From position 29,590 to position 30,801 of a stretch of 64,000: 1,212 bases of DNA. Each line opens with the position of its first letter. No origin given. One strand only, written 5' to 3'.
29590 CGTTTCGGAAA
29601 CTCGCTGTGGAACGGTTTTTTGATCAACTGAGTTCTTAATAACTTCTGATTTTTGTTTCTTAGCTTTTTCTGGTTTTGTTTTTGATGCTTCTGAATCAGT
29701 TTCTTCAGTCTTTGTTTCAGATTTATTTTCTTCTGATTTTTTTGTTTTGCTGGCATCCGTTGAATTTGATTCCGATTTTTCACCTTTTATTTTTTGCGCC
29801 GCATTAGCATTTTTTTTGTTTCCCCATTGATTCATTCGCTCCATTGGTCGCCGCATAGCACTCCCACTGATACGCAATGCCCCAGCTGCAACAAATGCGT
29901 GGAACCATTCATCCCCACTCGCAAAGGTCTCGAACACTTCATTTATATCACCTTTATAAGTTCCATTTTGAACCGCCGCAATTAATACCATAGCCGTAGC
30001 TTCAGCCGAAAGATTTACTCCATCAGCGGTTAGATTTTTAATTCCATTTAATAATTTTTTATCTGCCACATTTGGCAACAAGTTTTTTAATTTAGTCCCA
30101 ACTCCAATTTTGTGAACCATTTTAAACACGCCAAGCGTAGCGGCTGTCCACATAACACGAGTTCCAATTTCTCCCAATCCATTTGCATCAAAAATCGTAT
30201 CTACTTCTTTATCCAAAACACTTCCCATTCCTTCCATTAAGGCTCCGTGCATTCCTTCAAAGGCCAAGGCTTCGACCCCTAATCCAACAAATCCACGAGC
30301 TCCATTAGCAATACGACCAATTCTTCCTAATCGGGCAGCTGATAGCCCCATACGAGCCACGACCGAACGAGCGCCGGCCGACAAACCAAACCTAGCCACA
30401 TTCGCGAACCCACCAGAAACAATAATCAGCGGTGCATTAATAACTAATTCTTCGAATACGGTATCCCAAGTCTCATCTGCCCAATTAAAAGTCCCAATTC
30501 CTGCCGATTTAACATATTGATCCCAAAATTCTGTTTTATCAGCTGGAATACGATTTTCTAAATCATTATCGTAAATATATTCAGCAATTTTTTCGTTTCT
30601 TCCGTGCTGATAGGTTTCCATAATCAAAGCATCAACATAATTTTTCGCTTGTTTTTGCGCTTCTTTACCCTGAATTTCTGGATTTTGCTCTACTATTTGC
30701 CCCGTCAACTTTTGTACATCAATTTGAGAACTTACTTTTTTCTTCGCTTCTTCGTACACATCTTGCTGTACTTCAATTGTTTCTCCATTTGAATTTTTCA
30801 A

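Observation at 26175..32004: About 5.8-kb block of three orphan ORFs that may be one giant interrupted gene (in-frame TAA plus +1 overlap)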

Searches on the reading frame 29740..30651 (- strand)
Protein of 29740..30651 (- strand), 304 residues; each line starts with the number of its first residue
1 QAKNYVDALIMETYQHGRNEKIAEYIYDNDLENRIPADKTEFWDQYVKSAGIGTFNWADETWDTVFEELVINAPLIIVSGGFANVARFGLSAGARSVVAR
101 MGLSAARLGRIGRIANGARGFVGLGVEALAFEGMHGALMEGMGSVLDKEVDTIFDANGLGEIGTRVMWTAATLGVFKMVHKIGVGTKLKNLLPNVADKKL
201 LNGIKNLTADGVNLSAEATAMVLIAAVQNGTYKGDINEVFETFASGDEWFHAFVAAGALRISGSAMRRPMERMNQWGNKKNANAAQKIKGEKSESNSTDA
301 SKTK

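Call 42: find_homologous_proteins(query=A1, max_evalue=0.001)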
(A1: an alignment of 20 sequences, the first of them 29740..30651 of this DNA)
Query A1 (20 sequences): 8000 candidates shared short words with the query, none scored E <= 0.001.

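Call 43: search_solved_structures(query=A1, max_evalue=1)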
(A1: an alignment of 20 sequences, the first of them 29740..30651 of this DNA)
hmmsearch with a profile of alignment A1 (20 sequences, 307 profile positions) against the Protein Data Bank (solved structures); distinct sequences matched with E-value up to 1: 1.
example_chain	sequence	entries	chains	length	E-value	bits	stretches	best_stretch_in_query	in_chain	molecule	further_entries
9fw7_A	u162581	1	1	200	0.71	12.3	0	184-241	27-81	Retroaldolase 32 (RAD32)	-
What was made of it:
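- Tried and rejected: PDB sequence profile search: nothing (call 43).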

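Call 45: find_related_loci(query=A1, collection=genome_contigs, flank=10000)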
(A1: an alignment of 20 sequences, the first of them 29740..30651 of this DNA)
Query A1 (304 aa) in genome_contigs; peptide patterns used: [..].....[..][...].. (x = any residue, [..] = any of these).
8 stretches matched a pattern; 7 encode a relative of the query (tblastn E <= 1e-3); 7 distinct loci.
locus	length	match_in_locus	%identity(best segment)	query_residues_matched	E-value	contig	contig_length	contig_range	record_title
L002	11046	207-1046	32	1-272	1e-31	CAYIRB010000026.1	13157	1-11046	MAG TPA_asm: uncultured Candidatus Peribacteria bacterium isolate ERP119705_co25_662 genome assembly, contig: NODE_3702_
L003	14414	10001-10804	33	19-275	3e-30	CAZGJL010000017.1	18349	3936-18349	MAG TPA_asm: uncultured Candidatus Peribacteria bacterium isolate binchicken_co181_623 genome assembly, contig: NODE_493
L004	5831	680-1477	33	17-263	3e-29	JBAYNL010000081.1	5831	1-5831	MAG: Candidatus Gracilibacteria bacterium isolate SO_2016_LW1_63 scaffold21691_LW64-88_2016, whole genome shotgun sequen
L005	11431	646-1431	34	1-263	6e-26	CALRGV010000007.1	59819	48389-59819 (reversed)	MAG: Candidatus Peribacteria bacterium isolate TH-Jun18-111 genome assembly, contig: TH-Jun18-C843, whole genome shotgun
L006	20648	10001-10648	35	55-265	1e-24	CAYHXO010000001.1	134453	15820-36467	MAG TPA_asm: uncultured Candidatus Peribacteria bacterium isolate ERP119705_co15_648 genome assembly, contig: NODE_48_le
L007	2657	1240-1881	32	55-271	6e-17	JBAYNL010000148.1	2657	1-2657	MAG: Candidatus Gracilibacteria bacterium isolate SO_2016_LW1_63 scaffold84228_LW64-88_2016, whole genome shotgun sequen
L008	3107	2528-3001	32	35-185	2e-14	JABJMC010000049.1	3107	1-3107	MAG: Candidatus Peregrinibacteria bacterium isolate SI075_bin129 k141_2979029, whole genome shotgun sequence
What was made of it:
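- On Undescribed CPR giant-protein family (defined here by the 36-member profile / alignment A1): GTDB hits are all such MAGs (call 45).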

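Call 51: predict_structure(alignment_id=A1)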
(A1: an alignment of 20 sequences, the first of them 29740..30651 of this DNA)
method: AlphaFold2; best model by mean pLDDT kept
length: 304 residues; sequences in the alignment: 20
mean_pLDDT: 53.4   pTM: 0.40
mean pLDDT of the five models: 53.4, 53.3, 52.7, 52.3, 49.6
residues with pLDDT >= 90: 0; 70-90: 31; 50-70: 145; < 50: 128
segments of 3 or more residues with pLDDT < 50: 1-5, 53-121, 137-156, 192-196, 287-304
pLDDT, mean of each block of 10 residues (from residue 1): 49 69 79 83 72 45 45 42 34 33 35 40 53 48 41 49 63 64 52 50 53 60 64 62 59 59 52 62 51 38 34
secondary structure, 60 per line:
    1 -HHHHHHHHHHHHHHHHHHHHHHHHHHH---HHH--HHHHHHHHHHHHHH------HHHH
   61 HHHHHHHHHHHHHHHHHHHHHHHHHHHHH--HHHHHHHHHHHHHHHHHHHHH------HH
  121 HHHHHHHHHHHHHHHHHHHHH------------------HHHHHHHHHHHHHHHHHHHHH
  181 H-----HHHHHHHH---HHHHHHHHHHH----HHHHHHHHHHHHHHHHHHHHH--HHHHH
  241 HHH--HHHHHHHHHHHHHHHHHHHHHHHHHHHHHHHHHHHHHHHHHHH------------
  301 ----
elements in order: H2-28 H37-50 H57-89 H92-112 H119-141 H160-181 H187-194 H198-208 H213-233 H236-243 H246-288

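Call 54: search_protein_families(library=pfam, proteins=[L006:9008-12007:+, L006:12016-12468:+, L006:13563-17015:+, L006:17457-19484:+, L006:6732-7604:+, L003:9053-12100:+, L003:5270-7888:+, L003:7901-8932:+, L005:7-4017:+, L005:4048-5058:+], max_evalue=0.001)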
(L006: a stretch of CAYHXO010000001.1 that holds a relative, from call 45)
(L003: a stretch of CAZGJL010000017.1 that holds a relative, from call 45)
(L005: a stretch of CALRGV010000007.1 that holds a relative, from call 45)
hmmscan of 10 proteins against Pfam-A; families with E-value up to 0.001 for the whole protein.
L006:9008-12007:+ (999 aa): 0 families

L006:12016-12468:+ (150 aa): 0 families

L006:13563-17015:+ (1150 aa): 0 families

L006:17457-19484:+ (675 aa): 0 families

L006:6732-7604:+ (290 aa): 2 families
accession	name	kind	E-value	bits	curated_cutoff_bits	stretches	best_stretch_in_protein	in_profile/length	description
PF02873.21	MurB_C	-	5.9e-33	113.4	27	1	184-282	1-99/99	UDP-N-acetylenolpyruvoylglucosamine reductase, C-terminal domain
PF01565.28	FAD_binding_4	-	1.9e-18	66.9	26.4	1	24-144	2-131/139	FAD binding domain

L003:9053-12100:+ (1015 aa): 1 family
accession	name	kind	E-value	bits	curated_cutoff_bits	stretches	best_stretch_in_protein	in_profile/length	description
PF08745.17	PIN_5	-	0.00029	20.8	27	0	898-966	52-123/205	PINc domain ribonuclease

L003:5270-7888:+ (872 aa): 3 families
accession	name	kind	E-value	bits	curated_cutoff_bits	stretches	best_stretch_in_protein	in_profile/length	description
PF02867.20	Ribonuc_red_lgC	-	8.6e-146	487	23.9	1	342-856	1-523/523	Ribonucleotide reductase, barrel domain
PF03477.21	ATP-cone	-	8.5e-26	90.8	25.8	2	5-98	2-87/88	ATP cone domain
PF00317.26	Ribonuc_red_lgN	-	1.9e-15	57.1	28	1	271-337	10-75/77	Ribonucleotide reductase, all-alpha domain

L003:7901-8932:+ (343 aa): 1 family
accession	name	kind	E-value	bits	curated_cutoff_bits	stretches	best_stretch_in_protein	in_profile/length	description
PF00268.27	Ribonuc_red_sm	-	5.6e-75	252.7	33.6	1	29-302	2-277/281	Ribonucleotide reductase, small chain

L005:7-4017:+ (1336 aa): 0 families

L005:4048-5058:+ (336 aa): 0 families

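Call 70: fold_search(model_id=the predicted structure, library=pdb)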
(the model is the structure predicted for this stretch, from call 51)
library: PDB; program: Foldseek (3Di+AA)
matches with E <= 10: 38; with E <= 0.001: 0
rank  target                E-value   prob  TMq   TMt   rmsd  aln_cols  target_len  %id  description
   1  3qf4_A                9.2e-01  0.07  0.12  0.08  23.1       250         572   18  Crystal structure of a heterodimeric ABC transporter in its inward-facing conformation (released 2012-03-28)
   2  7wiu_A                3.0e+00  0.04  0.12  0.08  23.7       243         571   13  Cryo-EM structure of Mycobacterium tuberculosis irtAB in inward-facing state (released 2023-01-25)
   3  8ipq_A                3.7e+00  0.04  0.13  0.09  22.1       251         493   12  Cryo-EM structure of heme transporter CydDC from Mycobacterium smegmatis in the inward facing apo state (released 2023-06-14)
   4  1lw1_C                3.8e+00  0.14  0.17  0.28  12.0       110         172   11  Crystal Structure Of Mycobacterium Tuberculosis Alkylperoxidase Ahpd H137F mutant (released 2002-07-17)
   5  7n6g_3R               3.8e+00  0.05  0.15  0.13  46.6       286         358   17  C1 of central pair (released 2022-05-18)
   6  3te0_E                4.0e+00  0.04  0.14  0.15  18.2       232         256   12  Crystal structure of HSC K148E (released 2012-03-07)
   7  7tu8_A                4.4e+00  0.03  0.09  0.07  23.2       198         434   12  Structure of the L. blandensis dGTPase H125A mutant bound to dGTP and dATP (released 2022-06-01)
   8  7tu7_A                5.1e+00  0.03  0.09  0.07  23.3       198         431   11  Structure of the L. blandensis dGTPase H125A mutant bound to dGTP (released 2022-06-01)
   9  8vp5_B                6.5e+00  0.02  0.14  0.08  24.6       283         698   17  Cryo-EM structure of the ABC transporter PCAT1 bound with ADP and Substrate (released 2024-10-30)
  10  6vjy_B                6.8e+00  0.04  0.15  0.16  21.4       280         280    9  Cryo-EM structure of Hrd1/Hrd3 monomer (released 2020-04-29)
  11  8ipr_A                6.8e+00  0.03  0.14  0.09  20.1       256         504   16  Cryo-EM structure of heme transporter CydDC from Mycobacterium smegmatis in the outward facing ATP bound state (released 2023-06-14)
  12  6vvt_F                7.1e+00  0.04  0.12  0.12  13.1       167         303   19  Crystal structure of a Mycobacterium smegmatis transcription initiation complex with Rifampicin-resistant RNA polymera (released 2020-10-21)
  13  7tmv_A                7.1e+00  0.03  0.10  0.17  15.8       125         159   10  Crystal structure of a Putative structural protein from Klebsiella pneumoniae (released 2022-02-02)
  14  9jef_A                7.1e+00  0.03  0.14  0.09  22.7       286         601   10  Cryo-EM structure of human TRPV3 in complex with linalool determined in MSP2N2 nanodisc (released 2025-03-26)
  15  6fze_A                7.5e+00  0.04  0.14  0.17  14.6       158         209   10  BBE31 from Lyme disease agent Borrelia (Borreliella) burgdorferi playing a vital role in successful colonization of th (released 2019-03-27)
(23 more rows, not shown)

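Call 78: find_related_loci(query=A1, collection=metagenome_contigs, flank=8000)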
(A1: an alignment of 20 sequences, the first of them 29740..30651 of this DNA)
Query A1 (304 aa) in metagenome_contigs; peptide patterns used: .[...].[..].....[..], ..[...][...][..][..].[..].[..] (x = any residue, [..] = any of these).
238 stretches matched a pattern; 14 encode a relative of the query (tblastn E <= 1e-3); 14 distinct loci.
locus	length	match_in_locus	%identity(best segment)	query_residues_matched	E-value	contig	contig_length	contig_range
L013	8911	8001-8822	34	1-267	9e-35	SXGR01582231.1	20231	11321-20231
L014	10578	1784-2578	34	1-264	1e-32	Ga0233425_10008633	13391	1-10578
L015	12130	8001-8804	33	19-275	8e-30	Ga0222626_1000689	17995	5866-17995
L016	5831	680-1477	33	17-263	7e-29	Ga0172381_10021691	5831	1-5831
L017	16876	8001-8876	32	1-285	4e-28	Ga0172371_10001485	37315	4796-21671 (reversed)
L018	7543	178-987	30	4-268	3e-27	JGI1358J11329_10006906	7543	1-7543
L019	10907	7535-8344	30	4-268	3e-27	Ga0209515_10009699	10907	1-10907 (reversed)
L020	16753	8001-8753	31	38-271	4e-27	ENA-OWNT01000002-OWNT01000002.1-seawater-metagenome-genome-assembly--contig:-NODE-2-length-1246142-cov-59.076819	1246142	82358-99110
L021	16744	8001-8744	33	1-263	3e-29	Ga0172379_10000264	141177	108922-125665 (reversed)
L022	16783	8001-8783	32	35-271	2e-25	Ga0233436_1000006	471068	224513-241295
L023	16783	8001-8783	31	39-303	1e-24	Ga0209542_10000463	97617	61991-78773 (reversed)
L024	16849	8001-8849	29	35-289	6e-23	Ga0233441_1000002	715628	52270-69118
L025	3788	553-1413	30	3-267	4e-19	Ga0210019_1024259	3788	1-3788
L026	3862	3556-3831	34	3-94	2e-8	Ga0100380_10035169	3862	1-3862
